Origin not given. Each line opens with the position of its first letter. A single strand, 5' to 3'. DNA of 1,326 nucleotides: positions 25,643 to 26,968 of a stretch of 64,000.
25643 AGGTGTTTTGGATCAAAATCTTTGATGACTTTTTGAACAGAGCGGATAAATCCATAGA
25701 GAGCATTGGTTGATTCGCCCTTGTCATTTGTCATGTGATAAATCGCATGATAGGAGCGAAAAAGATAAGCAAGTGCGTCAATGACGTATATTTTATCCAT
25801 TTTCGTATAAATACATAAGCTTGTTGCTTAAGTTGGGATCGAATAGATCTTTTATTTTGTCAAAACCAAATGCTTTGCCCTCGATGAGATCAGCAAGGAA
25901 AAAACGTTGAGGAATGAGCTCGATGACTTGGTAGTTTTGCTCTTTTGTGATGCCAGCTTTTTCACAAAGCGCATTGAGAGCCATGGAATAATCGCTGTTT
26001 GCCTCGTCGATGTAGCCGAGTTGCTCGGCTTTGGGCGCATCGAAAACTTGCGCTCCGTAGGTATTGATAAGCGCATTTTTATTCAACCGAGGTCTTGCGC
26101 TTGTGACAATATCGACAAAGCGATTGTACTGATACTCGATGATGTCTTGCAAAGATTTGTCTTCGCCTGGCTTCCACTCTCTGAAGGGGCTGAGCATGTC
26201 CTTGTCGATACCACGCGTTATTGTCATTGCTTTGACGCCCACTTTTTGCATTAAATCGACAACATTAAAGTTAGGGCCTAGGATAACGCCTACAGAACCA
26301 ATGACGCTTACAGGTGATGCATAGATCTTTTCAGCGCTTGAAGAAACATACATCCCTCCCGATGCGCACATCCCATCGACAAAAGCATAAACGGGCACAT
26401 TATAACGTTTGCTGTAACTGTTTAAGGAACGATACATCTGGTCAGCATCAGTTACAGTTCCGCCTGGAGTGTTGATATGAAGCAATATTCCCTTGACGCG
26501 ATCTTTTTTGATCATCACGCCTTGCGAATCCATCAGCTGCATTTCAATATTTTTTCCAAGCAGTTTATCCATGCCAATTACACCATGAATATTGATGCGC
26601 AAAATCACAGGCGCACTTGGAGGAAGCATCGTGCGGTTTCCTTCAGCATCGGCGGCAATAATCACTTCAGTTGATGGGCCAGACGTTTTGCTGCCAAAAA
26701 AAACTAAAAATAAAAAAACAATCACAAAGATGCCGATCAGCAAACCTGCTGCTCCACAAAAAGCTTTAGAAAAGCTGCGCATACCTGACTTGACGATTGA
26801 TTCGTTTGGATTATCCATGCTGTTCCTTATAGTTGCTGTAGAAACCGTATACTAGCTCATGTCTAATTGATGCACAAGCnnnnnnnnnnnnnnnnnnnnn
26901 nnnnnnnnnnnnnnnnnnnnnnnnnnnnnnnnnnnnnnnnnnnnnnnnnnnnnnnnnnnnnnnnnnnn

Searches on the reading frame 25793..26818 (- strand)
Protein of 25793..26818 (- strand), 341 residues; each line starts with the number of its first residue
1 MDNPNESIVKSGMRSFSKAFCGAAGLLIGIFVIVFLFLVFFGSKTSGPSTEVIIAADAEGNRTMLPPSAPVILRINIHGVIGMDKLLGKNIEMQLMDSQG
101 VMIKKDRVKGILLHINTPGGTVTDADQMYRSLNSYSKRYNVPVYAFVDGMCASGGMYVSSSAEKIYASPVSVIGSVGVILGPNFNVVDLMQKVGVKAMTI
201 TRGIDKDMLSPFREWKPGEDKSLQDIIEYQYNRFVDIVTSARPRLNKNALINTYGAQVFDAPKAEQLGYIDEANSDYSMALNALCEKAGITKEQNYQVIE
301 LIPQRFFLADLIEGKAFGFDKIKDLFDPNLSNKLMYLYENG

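Call 7: search_protein_families(library=pfam, proteins=[window:25793-26818:-], max_evalue=0.01)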
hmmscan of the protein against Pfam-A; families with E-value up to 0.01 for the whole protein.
window:25793-26818:- (341 aa): 4 families
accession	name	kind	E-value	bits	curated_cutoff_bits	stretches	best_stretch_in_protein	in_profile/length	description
PF01343.23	Peptidase_S49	-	5.6e-29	101.5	24.9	1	139-284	5-147/154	Peptidase family S49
PF25145.1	NfeD1b_N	-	4.7e-11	43.1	40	1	104-180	27-99/189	NfeD1b, N-terminal domain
PF00574.28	CLP_protease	-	1.2e-05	25.7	20.2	1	103-165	41-99/182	Clp protease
PF01972.22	SDH_protease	-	0.0017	17.9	31.3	1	109-181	92-160/286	ClpP-like SDH-type serine proteinase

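Call 26: find_encoding_contigs(protein=window:25793-26818:-, flank=10000, max_places=10)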
Protein window:25793-26818:- (341 aa): 2 contigs read that carry it; 2 places shown.
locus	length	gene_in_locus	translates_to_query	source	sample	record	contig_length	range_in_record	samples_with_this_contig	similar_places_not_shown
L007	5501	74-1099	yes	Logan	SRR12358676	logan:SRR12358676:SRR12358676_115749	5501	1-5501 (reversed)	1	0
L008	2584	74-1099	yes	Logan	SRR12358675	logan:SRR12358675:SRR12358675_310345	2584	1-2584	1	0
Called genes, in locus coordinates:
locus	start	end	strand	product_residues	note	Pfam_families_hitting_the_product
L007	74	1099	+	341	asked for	PF00574:CLP_protease (faint), PF25145:NfeD1b_N, PF01343:Peptidase_S49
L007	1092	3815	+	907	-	PF02739:5_3_exonuc_N, PF01367:5_3_exonuc, PF01612:DNA_pol_A_exo1, PF22619:DNA_polI_exo1, PF00476:DNA_pol_A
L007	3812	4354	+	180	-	PF01121:CoaE, PF13238:AAA_18 (weak)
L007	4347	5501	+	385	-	?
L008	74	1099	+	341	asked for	PF00574:CLP_protease (faint), PF25145:NfeD1b_N, PF01343:Peptidase_S49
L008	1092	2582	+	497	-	?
